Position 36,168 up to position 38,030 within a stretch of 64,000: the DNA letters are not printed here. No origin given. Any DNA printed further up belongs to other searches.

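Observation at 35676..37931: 751-aa secreted protein: signal peptide, about 100 aa of S/T/R-rich linker with a 12-aa tandem repeat, then a 500-aa domain with about 30 cysteines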

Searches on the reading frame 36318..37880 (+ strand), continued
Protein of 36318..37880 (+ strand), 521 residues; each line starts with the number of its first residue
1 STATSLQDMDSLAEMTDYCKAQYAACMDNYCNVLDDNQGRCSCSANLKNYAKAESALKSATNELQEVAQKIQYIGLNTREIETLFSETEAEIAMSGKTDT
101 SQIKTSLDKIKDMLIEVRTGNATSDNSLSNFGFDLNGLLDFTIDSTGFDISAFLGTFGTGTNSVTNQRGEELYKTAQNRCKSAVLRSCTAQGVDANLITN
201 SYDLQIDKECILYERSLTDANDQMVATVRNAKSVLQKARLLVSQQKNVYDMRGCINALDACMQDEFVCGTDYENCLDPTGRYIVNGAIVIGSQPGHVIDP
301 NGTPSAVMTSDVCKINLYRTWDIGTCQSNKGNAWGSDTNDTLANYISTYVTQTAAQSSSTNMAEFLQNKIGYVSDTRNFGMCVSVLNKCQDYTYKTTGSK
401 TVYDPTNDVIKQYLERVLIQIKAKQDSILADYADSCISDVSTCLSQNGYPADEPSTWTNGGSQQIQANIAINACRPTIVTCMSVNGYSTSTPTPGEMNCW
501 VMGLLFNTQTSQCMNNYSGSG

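Call 79: find_encoding_contigs(protein=P0402, flank=8000, max_places=2)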
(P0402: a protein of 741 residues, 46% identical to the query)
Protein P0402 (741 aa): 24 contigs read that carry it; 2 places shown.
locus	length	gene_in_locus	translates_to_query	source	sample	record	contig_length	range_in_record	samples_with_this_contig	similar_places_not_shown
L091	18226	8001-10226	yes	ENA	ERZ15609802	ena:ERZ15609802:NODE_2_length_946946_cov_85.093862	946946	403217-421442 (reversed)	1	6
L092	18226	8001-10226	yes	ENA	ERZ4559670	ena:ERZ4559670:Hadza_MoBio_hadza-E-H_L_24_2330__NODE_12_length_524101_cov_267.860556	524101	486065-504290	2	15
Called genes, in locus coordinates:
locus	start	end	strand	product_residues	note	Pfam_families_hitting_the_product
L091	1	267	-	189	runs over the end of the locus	PF01300:Sua5_yciO_yrdC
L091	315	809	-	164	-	PF01988:VIT1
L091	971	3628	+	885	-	PF01326:PPDK_N, PF00391:PEP-utilizers, PF02896:PEP-utilizers_C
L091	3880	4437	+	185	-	PF09411:PagL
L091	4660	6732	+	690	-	-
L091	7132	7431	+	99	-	PF00829:Ribosomal_L21p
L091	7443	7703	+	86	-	PF01016:Ribosomal_L27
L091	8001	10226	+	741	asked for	-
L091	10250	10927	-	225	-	PF00929:RNase_T, PF03104:DNA_pol_B_exo1 (faint), PF13482:RNase_H_2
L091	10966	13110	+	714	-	PF00580:UvrD-helicase, PF13245:AAA_19, PF13604:AAA_30 (faint), PF13361:UvrD_C, PF13538:UvrD_C_2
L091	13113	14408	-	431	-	-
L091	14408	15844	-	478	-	-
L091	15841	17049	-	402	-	-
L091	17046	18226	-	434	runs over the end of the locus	-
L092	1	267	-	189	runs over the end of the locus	PF01300:Sua5_yciO_yrdC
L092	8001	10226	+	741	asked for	-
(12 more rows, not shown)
